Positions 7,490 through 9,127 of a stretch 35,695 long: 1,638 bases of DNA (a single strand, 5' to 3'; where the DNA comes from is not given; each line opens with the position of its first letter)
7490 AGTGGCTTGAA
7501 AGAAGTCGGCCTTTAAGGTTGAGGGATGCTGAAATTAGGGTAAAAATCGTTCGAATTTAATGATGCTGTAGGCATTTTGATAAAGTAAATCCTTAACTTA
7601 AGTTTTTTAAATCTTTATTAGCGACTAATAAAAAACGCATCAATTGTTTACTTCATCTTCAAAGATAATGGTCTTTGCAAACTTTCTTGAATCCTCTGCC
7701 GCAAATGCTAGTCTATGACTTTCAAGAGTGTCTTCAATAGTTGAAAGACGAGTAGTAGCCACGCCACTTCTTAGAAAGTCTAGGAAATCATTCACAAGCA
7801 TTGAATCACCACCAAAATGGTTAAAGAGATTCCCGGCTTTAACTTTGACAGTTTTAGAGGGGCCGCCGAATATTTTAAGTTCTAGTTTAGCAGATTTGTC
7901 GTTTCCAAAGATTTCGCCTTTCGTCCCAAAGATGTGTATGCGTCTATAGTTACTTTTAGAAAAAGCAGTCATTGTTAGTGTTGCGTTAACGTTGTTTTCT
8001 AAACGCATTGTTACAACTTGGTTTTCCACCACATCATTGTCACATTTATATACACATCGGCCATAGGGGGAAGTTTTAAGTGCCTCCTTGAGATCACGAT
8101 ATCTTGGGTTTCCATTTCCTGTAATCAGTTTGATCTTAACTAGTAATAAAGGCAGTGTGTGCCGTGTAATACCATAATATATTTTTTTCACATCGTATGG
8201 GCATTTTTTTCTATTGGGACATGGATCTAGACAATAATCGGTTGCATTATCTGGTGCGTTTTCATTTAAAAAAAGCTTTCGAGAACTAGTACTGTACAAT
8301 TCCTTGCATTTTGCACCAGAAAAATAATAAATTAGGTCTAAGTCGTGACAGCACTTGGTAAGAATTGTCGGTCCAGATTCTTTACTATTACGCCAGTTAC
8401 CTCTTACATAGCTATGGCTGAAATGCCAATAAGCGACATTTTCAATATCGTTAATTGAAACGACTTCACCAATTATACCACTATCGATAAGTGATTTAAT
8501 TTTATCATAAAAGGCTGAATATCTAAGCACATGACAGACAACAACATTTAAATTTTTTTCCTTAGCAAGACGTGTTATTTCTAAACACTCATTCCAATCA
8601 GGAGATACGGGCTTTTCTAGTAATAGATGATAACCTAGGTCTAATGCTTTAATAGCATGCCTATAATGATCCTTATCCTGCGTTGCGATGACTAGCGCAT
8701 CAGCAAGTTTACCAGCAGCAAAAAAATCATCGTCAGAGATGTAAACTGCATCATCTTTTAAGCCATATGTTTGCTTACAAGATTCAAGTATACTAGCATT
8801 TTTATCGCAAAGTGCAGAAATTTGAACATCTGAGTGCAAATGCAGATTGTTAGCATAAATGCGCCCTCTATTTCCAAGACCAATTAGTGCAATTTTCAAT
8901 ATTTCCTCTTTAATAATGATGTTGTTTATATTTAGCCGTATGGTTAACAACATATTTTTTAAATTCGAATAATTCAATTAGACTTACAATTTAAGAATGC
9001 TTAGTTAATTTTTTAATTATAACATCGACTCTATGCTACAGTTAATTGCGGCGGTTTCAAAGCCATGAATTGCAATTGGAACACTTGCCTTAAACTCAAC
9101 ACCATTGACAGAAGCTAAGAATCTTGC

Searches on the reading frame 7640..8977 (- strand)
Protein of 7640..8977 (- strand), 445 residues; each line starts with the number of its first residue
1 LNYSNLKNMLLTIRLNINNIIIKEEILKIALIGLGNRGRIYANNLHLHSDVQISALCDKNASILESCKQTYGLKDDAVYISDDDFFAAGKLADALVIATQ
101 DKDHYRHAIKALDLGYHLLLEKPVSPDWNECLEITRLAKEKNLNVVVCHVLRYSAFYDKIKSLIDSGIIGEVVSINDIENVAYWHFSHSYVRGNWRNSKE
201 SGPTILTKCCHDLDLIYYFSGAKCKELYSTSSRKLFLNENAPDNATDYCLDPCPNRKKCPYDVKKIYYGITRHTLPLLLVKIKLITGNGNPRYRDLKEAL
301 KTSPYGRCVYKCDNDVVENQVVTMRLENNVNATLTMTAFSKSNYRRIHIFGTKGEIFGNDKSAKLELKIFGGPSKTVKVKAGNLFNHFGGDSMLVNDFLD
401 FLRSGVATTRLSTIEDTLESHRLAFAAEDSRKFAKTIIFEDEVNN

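Call 74: search_protein_families(library=pfam, proteins=[window:7640-8977:-], max_evalue=0.00001)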
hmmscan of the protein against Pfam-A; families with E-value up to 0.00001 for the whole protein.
window:7640-8977:- (445 aa): 4 families
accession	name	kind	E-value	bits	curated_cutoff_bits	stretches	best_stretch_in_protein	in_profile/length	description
PF01408.29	GFO_IDH_MocA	-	2.9e-19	70.4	24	1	27-147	1-118/120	Oxidoreductase family, NAD-binding Rossmann fold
PF22725.1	GFO_IDH_MocA_C3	-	1.1e-14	55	27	1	157-234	1-75/124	GFO/IDH/MocA C-terminal domain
PF02894.22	GFO_IDH_MocA_C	-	8.4e-11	42.5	22.9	1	161-403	1-181/218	Oxidoreductase family, C-terminal alpha/beta domain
PF22685.1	Gal80p_C-like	-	4.7e-07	30.5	29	0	159-230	5-77/152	Gal80p, C-terminal domain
